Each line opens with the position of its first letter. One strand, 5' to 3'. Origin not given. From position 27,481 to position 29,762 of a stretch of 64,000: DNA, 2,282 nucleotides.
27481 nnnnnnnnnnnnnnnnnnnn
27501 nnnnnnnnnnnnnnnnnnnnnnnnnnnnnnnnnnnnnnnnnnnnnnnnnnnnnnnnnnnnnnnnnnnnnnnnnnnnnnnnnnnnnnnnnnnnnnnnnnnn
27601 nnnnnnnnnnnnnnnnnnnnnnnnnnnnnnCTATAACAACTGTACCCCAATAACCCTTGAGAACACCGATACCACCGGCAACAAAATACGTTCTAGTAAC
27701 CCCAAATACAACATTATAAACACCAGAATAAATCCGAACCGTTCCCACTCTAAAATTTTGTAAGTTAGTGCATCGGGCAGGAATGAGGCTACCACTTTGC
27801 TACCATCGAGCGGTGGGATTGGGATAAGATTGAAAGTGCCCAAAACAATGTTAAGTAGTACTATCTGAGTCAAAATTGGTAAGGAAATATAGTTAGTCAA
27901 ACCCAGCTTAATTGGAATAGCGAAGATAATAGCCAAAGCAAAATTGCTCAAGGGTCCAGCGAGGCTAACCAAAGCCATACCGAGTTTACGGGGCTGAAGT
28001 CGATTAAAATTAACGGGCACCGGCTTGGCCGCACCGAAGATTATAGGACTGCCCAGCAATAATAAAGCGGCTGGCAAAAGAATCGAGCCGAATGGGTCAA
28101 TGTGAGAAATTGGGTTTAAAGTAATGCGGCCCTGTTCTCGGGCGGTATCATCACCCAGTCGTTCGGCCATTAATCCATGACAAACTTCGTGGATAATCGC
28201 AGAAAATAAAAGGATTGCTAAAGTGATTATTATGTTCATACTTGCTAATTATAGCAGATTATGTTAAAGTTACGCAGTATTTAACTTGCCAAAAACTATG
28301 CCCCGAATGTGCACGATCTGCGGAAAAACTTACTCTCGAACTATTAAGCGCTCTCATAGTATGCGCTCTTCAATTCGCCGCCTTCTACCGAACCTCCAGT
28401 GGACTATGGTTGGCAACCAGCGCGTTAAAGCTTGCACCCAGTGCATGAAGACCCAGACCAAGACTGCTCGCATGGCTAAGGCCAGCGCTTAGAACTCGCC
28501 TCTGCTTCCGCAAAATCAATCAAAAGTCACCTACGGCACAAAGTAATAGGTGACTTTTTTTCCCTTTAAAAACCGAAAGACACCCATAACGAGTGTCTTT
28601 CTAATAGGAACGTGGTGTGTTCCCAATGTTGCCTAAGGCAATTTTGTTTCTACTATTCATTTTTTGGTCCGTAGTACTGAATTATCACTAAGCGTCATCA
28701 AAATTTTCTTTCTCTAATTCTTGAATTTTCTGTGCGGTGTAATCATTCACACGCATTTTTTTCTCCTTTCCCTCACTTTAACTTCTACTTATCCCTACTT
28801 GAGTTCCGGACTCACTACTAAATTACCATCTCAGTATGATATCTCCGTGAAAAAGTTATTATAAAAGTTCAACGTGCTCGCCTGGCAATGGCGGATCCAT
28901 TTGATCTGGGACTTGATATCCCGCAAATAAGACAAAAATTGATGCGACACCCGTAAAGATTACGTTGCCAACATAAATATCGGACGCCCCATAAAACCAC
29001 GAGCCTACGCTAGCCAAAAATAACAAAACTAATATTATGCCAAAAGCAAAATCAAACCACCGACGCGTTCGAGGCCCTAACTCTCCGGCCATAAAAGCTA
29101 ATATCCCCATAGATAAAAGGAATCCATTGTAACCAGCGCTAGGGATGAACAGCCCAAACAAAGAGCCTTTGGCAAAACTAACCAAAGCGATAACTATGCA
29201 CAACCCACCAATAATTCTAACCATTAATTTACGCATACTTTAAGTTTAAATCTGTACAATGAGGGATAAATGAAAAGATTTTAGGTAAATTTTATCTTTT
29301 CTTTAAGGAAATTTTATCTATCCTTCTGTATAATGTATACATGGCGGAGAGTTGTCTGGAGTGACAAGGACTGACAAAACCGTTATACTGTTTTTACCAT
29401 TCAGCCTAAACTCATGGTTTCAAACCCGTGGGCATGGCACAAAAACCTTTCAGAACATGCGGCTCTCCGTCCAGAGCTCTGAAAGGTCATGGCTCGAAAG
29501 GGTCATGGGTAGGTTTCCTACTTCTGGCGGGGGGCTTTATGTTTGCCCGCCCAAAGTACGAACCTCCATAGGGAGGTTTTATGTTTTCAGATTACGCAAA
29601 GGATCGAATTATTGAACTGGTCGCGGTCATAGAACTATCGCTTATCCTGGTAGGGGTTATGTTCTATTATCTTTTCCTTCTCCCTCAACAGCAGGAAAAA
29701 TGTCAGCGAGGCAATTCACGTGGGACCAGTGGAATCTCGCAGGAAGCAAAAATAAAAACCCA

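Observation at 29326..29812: Long structured leader with an RBS-sequestering hairpin in front of a 62-aa membrane protein gene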

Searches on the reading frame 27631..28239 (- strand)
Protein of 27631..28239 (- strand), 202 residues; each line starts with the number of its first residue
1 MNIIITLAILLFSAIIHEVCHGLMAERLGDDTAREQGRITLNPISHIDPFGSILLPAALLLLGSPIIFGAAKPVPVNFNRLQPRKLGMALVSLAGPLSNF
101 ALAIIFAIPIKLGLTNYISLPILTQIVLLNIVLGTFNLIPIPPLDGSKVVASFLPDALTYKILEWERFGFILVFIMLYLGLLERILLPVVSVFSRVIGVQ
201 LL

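Call 70: search_protein_families(library=pfam, proteins=[window:27631-28239:-], max_evalue=0.01)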
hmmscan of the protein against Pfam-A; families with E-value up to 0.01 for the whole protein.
window:27631-28239:- (202 aa): 1 family
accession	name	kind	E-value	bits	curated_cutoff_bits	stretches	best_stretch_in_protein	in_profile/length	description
PF02163.28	Peptidase_M50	-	2.3e-12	47.2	27.2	2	121-157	161-197/221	Peptidase family M50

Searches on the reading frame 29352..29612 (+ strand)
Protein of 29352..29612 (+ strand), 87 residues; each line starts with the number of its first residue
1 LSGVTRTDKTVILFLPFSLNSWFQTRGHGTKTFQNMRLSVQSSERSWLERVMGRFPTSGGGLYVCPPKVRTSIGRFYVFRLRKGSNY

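Call 70: search_protein_families(library=pfam, proteins=[window:29352-29612:+], max_evalue=0.01)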
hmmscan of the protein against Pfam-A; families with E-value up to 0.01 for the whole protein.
window:29352-29612:+ (87 aa): 0 families

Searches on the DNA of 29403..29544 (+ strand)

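Call 62: build_rna_model(alignment_id=A4, structure=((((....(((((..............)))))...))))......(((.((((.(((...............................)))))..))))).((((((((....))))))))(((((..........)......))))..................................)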
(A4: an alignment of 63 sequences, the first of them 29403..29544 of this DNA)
Model R1 built from alignment A4 (63 sequences, 181 columns); structure: as given.
model positions 141; base pairs 32; branch points 3; effective number of sequences 2.85; information 0.59 bits per position. Calibrated on 0.2 Mb of random sequence (short: E-values are rough).
structure used (alignment columns):
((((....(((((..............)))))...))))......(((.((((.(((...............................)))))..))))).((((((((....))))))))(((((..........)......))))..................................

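Call 63: search_with_rna_model(model_id=R1, sources=[window, L012, L013, L014, L015, L016, L017, L018, L019, L020, L021, L022, L023, L024, L025, L026, L027, L028, L029, L030, L031, L032, L033, L034, L035, L036, L037, L038, L039, L040, L041, L042, L043, L044, L045, L046, L047, L048, L049, L050, L051, L052, L053, L054, L055, L056, L057, L058, L059, L060, L061, L062, L063, L064, L065, L066, L067, L068, L069, L070, L071, L072, L073, L074, L075, L076, L077, L078], max_evalue=0.001, make_alignment=true)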
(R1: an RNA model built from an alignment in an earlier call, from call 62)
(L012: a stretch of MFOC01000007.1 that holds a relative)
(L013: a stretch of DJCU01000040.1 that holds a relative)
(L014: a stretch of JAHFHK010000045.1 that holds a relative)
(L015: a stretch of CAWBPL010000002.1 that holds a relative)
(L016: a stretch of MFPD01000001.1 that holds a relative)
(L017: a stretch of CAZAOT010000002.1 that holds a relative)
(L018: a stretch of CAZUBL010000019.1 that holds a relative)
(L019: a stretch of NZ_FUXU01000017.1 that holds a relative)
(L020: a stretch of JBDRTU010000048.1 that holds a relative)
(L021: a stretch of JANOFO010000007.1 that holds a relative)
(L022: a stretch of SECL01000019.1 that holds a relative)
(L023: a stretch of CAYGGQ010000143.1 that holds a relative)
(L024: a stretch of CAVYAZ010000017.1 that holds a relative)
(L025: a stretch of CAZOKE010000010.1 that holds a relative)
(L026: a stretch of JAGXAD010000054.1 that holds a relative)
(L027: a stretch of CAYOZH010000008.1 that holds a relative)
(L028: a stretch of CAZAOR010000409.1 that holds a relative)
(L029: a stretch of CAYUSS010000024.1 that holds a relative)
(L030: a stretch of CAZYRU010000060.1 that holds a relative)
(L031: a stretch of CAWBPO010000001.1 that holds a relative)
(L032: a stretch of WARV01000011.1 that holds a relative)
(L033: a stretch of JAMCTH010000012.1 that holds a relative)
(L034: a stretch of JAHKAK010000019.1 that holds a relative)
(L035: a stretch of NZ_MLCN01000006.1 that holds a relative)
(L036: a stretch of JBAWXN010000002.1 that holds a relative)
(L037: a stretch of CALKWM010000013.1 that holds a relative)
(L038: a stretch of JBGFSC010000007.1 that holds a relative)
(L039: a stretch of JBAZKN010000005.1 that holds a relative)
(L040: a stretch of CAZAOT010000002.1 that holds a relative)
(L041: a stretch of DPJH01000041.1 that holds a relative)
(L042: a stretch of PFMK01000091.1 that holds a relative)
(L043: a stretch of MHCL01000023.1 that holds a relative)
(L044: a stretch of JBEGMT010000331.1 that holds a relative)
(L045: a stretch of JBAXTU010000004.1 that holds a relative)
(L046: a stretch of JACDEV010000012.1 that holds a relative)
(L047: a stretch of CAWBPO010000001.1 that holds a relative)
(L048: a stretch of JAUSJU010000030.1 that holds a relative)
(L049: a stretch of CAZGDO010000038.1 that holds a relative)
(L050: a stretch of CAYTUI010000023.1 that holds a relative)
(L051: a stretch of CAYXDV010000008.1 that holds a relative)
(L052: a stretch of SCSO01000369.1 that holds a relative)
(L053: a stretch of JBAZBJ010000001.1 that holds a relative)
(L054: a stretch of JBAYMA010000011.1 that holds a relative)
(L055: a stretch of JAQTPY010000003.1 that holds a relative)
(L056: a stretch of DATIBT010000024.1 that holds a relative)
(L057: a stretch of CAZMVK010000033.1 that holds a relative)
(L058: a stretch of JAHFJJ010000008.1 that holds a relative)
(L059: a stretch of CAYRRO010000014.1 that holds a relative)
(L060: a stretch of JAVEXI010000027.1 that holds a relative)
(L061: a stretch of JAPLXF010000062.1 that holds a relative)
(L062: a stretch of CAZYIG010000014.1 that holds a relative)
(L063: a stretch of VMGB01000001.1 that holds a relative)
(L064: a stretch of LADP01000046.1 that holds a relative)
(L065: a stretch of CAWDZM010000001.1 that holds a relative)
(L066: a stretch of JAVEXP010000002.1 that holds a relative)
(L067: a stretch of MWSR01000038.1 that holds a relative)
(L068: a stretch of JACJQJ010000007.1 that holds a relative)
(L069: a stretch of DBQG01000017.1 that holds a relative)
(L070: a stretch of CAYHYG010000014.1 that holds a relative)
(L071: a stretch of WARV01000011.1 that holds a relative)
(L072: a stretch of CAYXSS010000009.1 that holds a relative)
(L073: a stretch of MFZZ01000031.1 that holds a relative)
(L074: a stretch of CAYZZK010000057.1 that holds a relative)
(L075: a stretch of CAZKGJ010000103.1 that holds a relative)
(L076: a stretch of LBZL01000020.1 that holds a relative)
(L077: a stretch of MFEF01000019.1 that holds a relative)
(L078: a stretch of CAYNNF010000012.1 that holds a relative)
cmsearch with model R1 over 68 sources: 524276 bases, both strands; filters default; matches with E-value up to 0.001: 60.
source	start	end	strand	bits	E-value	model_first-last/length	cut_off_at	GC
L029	2055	2199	-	140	2.2e-38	1-141/141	no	0.49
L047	5215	5357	+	139.8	2.5e-38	1-141/141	no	0.5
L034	1403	1546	-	138.9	4.6e-38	1-141/141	no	0.51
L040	793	937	-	134.1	1.1e-36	1-141/141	no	0.46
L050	152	288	+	133.6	1.5e-36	1-141/141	no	0.54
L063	2616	2754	+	133.1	2.2e-36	1-141/141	no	0.57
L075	57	196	+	132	4.5e-36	1-141/141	no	0.53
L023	1219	1363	+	132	4.6e-36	1-141/141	no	0.53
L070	4065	4203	-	130.5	1.2e-35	1-141/141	no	0.49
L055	4994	5141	-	130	1.8e-35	1-141/141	no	0.48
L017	5112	5259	+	129.6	2.3e-35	1-141/141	no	0.47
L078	249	390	+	128.7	4.2e-35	1-141/141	no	0.44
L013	2526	2668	-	128.7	4.3e-35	1-141/141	no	0.53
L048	243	384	+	128.6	4.5e-35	1-141/141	no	0.48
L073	2052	2190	-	128.5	4.8e-35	1-141/141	no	0.49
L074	1725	1868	-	128.2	5.8e-35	1-141/141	no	0.51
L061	4576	4713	-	125.6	3.3e-34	1-141/141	no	0.46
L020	560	700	+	125.2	4.4e-34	1-141/141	no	0.55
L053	3012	3155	-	124.7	6.2e-34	1-141/141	no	0.58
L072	238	377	+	124.1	8.9e-34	1-141/141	no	0.56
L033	4322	4463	-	123.9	1e-33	1-141/141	no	0.54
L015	1463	1597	+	122.6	2.4e-33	1-141/141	no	0.5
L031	1471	1613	-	122.6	2.4e-33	1-141/141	no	0.52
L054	650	786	-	122.1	3.5e-33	1-141/141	no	0.44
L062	4255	4398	+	120.7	8.6e-33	1-141/141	no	0.56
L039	3454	3596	+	119.8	1.6e-32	1-141/141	no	0.5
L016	903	1038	-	118.3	4.3e-32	1-141/141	no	0.47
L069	6647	6790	-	118.1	4.9e-32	1-141/141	no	0.53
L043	628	771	+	117.7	6.6e-32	1-141/141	no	0.53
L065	3603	3741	+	116.2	1.8e-31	1-141/141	no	0.5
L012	7641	7777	+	115.7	2.5e-31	1-141/141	no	0.54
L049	7126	7268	-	114.8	4.5e-31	1-141/141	no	0.57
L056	3452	3591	-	114.5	5.7e-31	1-141/141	no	0.51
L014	2252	2394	+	114.4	5.9e-31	1-141/141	no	0.5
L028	1714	1860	+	113.3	1.2e-30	1-141/141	no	0.53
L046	1536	1678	-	112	3.1e-30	1-141/141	no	0.43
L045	2971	3112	-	111.4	4.4e-30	1-141/141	no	0.46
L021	7744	7886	+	110.9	6.1e-30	1-141/141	no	0.43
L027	4989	5135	+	110.5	8.3e-30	1-141/141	no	0.54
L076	4044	4191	-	109.8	1.3e-29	1-141/141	no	0.49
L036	1291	1437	+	108.9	2.3e-29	1-141/141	no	0.44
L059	1258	1398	-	107.2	7.5e-29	1-141/141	no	0.48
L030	3218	3355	+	105.5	2.3e-28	1-141/141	no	0.46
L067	898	1036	-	104.8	3.7e-28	1-141/141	no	0.53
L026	3489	3631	+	102.3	1.9e-27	1-141/141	no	0.57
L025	4399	4535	+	101.3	3.9e-27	1-141/141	no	0.54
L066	6790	6924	-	100.9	5e-27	1-141/141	no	0.53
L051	2576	2728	-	92.1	1.9e-24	1-141/141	no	0.54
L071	1988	2132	+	88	2.9e-23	1-141/141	no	0.54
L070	4318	4465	-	87.5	3.9e-23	1-141/141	no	0.57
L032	772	922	+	83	8.2e-22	1-141/141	no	0.55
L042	5034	5178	-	82.6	1e-21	1-141/141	no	0.41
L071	1612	1774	+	74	3.2e-19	1-141/141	no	0.53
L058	6725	6861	+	68.1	1.7e-17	1-141/141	no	0.54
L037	3588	3748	+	66.5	5e-17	1-141/141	no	0.38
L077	112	243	-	63.1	4.9e-16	1-141/141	no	0.54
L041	492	633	-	35.3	5.9e-08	1-141/141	no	0.42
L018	1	47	-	34.4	1.1e-07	1-51/141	3'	0.45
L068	2295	2426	+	29.1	3.8e-06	1-141/141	no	0.37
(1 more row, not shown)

Alignment A5: 60 matches aligned to the model, 244 columns, each read 5' to 3' on its own strand. Consensus structure (alignment columns), stored with it:
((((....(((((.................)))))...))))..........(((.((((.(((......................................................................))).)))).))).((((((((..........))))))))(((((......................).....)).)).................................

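Call 64: search_with_rna_model(model_id=R1, sources=[L079, L080, L081, L082, L083, L084, L085, L086, L087, L088, L089, L090, L091, L092, L093, L094, L095, L096, L097, L098, L099, L100, L101, L102, L103, L104, L105, L106, L107, L108, L109, L110, L111, L112, L113, L114, L115, L116, L117, L118, L119, L120, L121, L122, L123, L124, L125, L126, L127, L128, L129, L130, L131, L132, L133, L134, L135, L136, L137, L138, L139, L140, L141, L142, L143, L144, L145, L146, L147, L148, L149, L150, L151, L152, L153, L154, L155, L156, L157, L158, L159, L160, L161, L162, L163, L164, L165, L166, L167, L168, L169, L170, L171, L172, L173, L174, L175, L176, L177, L178], max_evalue=0.001)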
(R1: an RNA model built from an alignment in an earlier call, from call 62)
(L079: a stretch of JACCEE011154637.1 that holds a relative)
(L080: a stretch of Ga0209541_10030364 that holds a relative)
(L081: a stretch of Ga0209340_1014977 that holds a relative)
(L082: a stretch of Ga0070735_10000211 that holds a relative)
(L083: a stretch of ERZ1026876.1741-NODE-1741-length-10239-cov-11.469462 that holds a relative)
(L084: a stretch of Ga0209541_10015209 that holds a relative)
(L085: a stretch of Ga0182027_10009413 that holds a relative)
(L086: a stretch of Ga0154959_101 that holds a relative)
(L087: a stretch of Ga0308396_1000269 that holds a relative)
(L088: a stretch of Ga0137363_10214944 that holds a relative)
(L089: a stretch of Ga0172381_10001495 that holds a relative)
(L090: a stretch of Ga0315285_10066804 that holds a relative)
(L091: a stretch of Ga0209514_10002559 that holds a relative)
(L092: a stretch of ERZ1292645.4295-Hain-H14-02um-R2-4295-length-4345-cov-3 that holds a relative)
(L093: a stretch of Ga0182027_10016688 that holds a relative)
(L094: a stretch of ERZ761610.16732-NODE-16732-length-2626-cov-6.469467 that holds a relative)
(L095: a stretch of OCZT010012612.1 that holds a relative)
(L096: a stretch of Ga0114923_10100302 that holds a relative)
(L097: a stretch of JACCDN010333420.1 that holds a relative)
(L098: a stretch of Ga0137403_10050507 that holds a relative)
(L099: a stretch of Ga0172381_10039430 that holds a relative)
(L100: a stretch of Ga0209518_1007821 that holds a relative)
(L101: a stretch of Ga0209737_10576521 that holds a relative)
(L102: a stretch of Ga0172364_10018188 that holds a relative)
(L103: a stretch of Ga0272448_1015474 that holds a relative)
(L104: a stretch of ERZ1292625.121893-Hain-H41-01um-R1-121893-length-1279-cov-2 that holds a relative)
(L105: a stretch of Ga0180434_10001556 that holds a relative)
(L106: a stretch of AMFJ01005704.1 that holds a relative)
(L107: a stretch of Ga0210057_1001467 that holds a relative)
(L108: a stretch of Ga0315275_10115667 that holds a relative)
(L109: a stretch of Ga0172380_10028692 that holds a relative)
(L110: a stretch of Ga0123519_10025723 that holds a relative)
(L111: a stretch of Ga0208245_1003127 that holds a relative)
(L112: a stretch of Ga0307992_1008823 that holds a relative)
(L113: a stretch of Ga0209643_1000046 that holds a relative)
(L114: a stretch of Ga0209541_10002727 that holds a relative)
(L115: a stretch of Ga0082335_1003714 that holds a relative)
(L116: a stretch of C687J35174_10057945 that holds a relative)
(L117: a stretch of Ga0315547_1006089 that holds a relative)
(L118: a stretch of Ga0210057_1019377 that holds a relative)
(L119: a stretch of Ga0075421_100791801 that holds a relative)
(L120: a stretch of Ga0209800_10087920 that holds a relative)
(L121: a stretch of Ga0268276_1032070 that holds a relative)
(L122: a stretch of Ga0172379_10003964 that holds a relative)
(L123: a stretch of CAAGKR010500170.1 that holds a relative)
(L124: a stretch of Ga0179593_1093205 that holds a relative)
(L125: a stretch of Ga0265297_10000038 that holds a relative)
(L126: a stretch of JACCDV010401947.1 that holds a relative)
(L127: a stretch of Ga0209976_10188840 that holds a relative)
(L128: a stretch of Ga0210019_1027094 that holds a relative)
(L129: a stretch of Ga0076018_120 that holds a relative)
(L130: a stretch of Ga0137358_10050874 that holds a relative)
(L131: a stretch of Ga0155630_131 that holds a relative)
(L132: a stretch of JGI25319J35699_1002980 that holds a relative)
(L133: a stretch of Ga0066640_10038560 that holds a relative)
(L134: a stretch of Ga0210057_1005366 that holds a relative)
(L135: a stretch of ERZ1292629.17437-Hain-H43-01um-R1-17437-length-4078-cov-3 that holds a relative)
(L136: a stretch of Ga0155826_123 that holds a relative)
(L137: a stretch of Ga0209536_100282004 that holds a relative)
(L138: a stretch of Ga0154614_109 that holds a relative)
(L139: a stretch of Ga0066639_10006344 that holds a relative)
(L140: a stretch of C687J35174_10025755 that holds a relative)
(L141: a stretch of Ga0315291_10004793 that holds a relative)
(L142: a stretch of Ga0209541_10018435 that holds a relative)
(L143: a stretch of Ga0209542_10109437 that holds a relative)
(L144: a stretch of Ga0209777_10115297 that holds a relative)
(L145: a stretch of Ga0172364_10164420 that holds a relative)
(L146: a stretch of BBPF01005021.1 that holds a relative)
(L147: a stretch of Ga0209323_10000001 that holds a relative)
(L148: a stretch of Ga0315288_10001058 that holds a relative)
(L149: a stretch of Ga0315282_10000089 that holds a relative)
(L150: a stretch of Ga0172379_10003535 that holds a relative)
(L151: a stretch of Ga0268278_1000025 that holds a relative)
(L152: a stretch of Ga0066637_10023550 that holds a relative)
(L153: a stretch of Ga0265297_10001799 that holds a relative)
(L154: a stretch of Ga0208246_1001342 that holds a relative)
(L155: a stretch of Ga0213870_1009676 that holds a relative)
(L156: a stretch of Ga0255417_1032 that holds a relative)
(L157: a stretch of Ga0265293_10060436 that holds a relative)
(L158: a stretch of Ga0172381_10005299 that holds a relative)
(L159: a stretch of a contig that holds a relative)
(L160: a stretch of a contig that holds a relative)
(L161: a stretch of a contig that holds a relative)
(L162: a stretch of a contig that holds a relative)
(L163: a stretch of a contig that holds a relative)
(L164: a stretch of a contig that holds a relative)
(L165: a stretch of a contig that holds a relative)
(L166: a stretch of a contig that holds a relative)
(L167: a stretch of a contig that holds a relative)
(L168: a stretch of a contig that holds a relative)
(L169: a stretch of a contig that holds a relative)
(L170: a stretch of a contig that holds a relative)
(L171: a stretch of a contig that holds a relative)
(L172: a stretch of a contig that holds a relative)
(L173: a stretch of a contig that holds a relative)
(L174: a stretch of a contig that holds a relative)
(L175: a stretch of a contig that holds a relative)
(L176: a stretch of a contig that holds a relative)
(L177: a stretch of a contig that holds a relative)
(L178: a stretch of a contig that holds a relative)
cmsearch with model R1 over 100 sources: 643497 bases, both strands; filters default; matches with E-value up to 0.001: 92.
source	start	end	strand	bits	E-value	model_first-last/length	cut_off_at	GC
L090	1749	1890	-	143.3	2.9e-39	1-141/141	no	0.49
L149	349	491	-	140.2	2.3e-38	1-141/141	no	0.48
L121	1629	1772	-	138.7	6.4e-38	1-141/141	no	0.49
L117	4724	4866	+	136.3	3.1e-37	1-141/141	no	0.48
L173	5787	5927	+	135.5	5.5e-37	1-141/141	no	0.55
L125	7184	7324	-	135.2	6.3e-37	1-141/141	no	0.5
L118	3625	3770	-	134.8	8.5e-37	1-141/141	no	0.49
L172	2302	2445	+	134.8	8.7e-37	1-141/141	no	0.47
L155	2267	2410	+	134.3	1.2e-36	1-141/141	no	0.56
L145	910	1049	-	134.2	1.3e-36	1-141/141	no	0.49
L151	7854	7997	+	132.5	4.1e-36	1-141/141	no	0.49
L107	2781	2920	-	131.8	6.3e-36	1-141/141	no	0.49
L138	321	461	-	131.3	8.6e-36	1-141/141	no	0.48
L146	302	442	+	130.7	1.3e-35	1-141/141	no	0.49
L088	1321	1464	+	130.6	1.5e-35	1-141/141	no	0.54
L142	6087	6225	+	130.2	1.8e-35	1-141/141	no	0.49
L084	8523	8668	-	129.8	2.4e-35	1-141/141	no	0.49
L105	11005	11144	-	129.4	3.2e-35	1-141/141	no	0.55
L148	1625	1768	-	129.2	3.7e-35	1-141/141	no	0.52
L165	1552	1693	+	128.7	5.2e-35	1-141/141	no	0.44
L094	30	172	-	128.7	5.2e-35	1-141/141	no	0.53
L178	7726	7868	-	128.7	5.2e-35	1-141/141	no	0.53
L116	961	1099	-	128.5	5.8e-35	1-141/141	no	0.49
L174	604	742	+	128.2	6.9e-35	1-141/141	no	0.46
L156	4198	4333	-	125.8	3.4e-34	1-141/141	no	0.43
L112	3495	3642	-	125.4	4.6e-34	1-141/141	no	0.47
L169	113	255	-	125.3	4.8e-34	1-141/141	no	0.52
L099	1819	1955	-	125.3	4.9e-34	1-141/141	no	0.42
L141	7535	7672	+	124.1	1.1e-33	1-141/141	no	0.5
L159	468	608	+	123.3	1.9e-33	1-141/141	no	0.55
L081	828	963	+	123.3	1.9e-33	1-141/141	no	0.52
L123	4122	4258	-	123.3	1.9e-33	1-141/141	no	0.44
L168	108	250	-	123.1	2.2e-33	1-141/141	no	0.48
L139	2645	2783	+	122.8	2.7e-33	1-141/141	no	0.44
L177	2007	2148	+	122.7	2.9e-33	1-141/141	no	0.49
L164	1282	1426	-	122.5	3.1e-33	1-141/141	no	0.48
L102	1408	1553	-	122.4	3.4e-33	1-141/141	no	0.48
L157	2970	3114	-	122.2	3.9e-33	1-141/141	no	0.45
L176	2643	2787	+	122.2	3.9e-33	1-141/141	no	0.45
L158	650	786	-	122.1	4.4e-33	1-141/141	no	0.44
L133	1840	1982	+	120.5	1.2e-32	1-141/141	no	0.54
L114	3951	4092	-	120.3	1.4e-32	1-141/141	no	0.51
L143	732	876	-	119.3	2.7e-32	1-141/141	no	0.51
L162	832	974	+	118.7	4.2e-32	1-141/141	no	0.55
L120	516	654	-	118.4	5.1e-32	1-141/141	no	0.5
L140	2408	2543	+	118.3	5.2e-32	1-141/141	no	0.47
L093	139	284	+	117.7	8.1e-32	1-141/141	no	0.52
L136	12225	12368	+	117.7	8.1e-32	1-141/141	no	0.53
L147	8195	8331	-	115.7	3.1e-31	1-141/141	no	0.54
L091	1600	1738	+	115.4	3.7e-31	1-141/141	no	0.58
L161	2247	2389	-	114.8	5.5e-31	1-141/141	no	0.57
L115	751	900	+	114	9.7e-31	1-141/141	no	0.5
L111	4232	4374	-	113.6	1.2e-30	1-141/141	no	0.48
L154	4048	4190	-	113.6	1.2e-30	1-141/141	no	0.48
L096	431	572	+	113.4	1.4e-30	1-141/141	no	0.48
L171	3105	3245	+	113.4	1.4e-30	1-141/141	no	0.54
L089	2284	2427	+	112.4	2.8e-30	1-141/141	no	0.47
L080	5255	5399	-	112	3.6e-30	1-141/141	no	0.53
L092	4161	4301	-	111.4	5.6e-30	1-141/141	no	0.49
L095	34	176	-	111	6.9e-30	1-141/141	no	0.43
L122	6634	6781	-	110.9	7.7e-30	1-141/141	no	0.48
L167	3250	3386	+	110.5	1e-29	1-141/141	no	0.53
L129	4044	4191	-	109.8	1.6e-29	1-141/141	no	0.49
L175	2874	3019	+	109.8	1.6e-29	1-141/141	no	0.49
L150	9457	9601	+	109.5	2e-29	1-141/141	no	0.5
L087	4779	4926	+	106.7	1.3e-28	1-141/141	no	0.54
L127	277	429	-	105.8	2.2e-28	1-141/141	no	0.48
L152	1706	1840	-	105.8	2.3e-28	1-141/141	no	0.5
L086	8570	8715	+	105.4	3.1e-28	1-141/141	no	0.51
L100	4375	4520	+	105.4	3.1e-28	1-141/141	no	0.51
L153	4492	4630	+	104.8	4.4e-28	1-141/141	no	0.49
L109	2501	2650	+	104.4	6.1e-28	1-141/141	no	0.45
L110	5561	5708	-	103.6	1e-27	1-141/141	no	0.55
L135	1191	1325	+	103.5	1.1e-27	1-141/141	no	0.47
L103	4180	4328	-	102.1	2.7e-27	1-141/141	no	0.55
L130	30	180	+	98.4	3.4e-26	1-141/141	no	0.56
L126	2149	2298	-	96.9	9.2e-26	1-141/141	no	0.46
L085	12164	12319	+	82.9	1.1e-21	1-141/141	no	0.54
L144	576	717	-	80.5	5.1e-21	1-141/141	no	0.49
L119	279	425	-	79.8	8.5e-21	1-141/141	no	0.47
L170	664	790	+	74.8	2.4e-19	1-141/141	no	0.53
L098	2977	3162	+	69.1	1.1e-17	1-141/141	no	0.57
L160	7655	7786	+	63.1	6e-16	1-141/141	no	0.54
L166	2130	2261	-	63.1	6e-16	1-141/141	no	0.54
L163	1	93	-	62.3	1e-15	1-90/141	3'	0.53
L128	694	852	+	60.5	3.5e-15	1-141/141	no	0.57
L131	1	43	-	41.2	1.4e-09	1-43/141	3'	0.44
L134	1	63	-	38.5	8.9e-09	1-61/141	3'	0.49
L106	1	69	-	33.4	2.6e-07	1-66/141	3'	0.41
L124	2679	2812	+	31.3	1.1e-06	1-141/141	no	0.47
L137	186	314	-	24.6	9.8e-05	1-141/141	no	0.39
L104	926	1072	-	24.2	0.00013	1-141/141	no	0.37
